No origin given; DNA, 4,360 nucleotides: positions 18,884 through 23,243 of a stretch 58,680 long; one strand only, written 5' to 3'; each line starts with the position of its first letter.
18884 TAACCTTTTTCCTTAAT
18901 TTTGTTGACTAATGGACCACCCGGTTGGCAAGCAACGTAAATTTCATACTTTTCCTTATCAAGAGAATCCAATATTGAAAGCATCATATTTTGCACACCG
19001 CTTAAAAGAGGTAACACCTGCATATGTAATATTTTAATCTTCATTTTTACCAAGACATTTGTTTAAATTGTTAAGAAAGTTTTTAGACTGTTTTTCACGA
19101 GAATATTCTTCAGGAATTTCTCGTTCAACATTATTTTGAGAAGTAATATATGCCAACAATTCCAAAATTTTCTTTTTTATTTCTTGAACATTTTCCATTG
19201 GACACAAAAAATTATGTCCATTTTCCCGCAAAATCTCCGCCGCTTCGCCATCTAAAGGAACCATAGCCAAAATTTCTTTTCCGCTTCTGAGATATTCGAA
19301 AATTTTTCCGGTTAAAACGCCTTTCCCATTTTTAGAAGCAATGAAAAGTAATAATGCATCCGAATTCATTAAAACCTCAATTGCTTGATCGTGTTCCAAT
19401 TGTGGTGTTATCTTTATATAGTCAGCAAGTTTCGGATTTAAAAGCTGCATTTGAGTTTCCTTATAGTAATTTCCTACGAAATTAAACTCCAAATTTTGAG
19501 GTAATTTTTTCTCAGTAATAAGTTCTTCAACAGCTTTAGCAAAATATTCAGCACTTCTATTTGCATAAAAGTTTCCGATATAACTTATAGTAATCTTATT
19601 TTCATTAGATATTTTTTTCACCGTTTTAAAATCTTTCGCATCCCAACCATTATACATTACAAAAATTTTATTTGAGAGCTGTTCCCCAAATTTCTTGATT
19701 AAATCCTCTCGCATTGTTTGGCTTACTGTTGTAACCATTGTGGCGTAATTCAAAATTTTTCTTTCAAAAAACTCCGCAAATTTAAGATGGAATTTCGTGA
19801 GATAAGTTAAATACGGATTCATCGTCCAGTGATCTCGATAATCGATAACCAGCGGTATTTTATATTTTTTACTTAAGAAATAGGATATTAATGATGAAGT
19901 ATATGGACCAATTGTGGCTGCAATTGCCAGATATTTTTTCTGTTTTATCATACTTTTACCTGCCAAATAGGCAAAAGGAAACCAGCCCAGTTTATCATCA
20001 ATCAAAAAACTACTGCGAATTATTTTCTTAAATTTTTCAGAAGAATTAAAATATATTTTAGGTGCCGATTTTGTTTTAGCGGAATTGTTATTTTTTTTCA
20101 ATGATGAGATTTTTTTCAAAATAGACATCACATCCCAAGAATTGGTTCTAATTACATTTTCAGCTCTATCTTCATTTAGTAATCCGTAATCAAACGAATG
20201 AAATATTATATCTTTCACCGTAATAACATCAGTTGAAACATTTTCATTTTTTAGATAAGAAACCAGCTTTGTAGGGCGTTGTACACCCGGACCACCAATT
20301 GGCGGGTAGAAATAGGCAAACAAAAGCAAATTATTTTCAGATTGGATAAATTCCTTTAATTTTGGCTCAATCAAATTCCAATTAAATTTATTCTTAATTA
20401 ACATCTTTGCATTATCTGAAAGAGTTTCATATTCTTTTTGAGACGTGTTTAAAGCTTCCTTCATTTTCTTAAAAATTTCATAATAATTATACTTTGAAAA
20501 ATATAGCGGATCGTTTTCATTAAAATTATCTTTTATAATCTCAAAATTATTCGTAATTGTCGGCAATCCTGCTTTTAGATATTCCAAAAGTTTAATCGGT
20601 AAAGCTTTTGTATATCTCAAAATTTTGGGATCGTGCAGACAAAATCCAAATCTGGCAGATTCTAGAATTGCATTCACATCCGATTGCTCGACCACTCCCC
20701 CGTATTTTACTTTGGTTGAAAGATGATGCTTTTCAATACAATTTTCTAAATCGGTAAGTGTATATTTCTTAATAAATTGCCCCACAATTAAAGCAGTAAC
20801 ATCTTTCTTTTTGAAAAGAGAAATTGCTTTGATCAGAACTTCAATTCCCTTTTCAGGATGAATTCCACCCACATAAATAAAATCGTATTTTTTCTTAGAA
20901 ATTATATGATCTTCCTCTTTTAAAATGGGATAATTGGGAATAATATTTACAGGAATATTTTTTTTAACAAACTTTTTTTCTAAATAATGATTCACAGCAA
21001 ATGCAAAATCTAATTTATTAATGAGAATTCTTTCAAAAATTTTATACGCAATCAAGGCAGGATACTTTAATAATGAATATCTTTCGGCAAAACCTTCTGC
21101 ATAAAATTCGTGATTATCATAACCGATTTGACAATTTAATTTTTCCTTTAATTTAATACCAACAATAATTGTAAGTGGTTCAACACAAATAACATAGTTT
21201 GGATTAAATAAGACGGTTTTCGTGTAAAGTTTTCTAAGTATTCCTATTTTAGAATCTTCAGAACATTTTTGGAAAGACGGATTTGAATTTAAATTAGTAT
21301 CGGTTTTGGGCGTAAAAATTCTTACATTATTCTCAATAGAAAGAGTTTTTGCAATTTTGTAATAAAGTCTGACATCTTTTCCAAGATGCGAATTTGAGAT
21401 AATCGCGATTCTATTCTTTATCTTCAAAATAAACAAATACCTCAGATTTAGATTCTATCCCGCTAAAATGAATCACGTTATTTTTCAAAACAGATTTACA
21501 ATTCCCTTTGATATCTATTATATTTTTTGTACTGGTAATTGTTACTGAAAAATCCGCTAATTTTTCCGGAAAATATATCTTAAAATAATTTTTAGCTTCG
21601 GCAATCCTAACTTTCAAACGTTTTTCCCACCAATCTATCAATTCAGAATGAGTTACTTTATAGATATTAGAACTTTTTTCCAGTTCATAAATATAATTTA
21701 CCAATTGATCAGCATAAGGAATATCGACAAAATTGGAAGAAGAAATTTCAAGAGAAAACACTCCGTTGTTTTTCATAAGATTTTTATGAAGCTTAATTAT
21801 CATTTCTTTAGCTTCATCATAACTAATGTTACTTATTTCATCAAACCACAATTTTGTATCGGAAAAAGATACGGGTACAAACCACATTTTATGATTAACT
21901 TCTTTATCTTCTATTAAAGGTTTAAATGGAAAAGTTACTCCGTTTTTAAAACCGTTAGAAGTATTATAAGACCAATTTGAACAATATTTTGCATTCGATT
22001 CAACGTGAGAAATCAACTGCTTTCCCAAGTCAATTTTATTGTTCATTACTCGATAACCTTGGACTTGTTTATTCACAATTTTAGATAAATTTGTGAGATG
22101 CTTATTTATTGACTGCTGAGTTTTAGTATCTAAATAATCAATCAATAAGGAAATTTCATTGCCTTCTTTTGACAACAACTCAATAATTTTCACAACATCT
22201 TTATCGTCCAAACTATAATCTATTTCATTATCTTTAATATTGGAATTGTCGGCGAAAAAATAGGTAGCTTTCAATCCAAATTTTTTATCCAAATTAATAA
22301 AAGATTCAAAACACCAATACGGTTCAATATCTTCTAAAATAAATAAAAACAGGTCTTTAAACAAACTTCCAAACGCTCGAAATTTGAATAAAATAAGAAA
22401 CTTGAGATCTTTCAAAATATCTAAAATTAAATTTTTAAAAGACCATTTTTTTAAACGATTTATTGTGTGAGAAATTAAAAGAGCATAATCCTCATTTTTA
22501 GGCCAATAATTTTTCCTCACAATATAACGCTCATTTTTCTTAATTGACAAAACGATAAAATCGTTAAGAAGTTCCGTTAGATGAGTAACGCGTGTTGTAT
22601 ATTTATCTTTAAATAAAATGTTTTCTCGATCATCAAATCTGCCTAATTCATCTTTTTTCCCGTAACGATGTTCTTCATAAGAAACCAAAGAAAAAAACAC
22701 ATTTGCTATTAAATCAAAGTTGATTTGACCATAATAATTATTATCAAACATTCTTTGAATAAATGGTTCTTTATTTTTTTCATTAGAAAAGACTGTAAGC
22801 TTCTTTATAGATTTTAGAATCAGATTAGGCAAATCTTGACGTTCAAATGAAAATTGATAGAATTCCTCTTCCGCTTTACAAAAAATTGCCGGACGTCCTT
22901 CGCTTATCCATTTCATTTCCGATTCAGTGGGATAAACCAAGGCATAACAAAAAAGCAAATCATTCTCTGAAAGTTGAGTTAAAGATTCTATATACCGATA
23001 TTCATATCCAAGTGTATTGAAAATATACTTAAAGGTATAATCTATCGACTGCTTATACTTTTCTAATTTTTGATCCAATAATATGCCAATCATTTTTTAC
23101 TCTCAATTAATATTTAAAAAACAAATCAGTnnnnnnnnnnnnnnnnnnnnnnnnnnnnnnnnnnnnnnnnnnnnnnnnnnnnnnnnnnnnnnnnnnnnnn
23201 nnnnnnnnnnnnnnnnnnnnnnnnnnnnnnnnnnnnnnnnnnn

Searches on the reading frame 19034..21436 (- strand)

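Call 40: search_protein_families(library=pfam, max_evalue=0.00001, proteins=[window:19034-21436:-])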
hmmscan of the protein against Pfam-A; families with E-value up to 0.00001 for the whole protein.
window:19034-21436:- (800 aa): 4 families
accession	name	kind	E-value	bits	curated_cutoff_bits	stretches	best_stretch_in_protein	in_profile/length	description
PF13692.12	Glyco_trans_1_4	-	4.2e-25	89.1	27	2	185-326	3-137/142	Glycosyl transferases group 1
PF00534.26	Glycos_transf_1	-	4.8e-25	88.5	26.4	2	175-344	7-170/172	Glycosyl transferases group 1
PF13439.12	Glyco_transf_4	-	2.1e-12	47.8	28.5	1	471-600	42-168/170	Glycosyltransferase Family 4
PF13524.12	Glyco_trans_1_2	-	6.1e-07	29.9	25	0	236-353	27-135/144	Glycosyl transferase-like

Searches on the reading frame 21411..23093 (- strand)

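Call 40: search_protein_families(library=pfam, max_evalue=0.00001, proteins=[window:21411-23093:-])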
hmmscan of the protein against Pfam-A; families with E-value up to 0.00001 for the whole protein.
window:21411-23093:- (560 aa): 1 family
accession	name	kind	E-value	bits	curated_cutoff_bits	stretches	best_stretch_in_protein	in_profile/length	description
PF23019.1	DUF7033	-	2.9e-07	31.2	27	1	124-178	1-57/90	Family of unknown function (DUF7033)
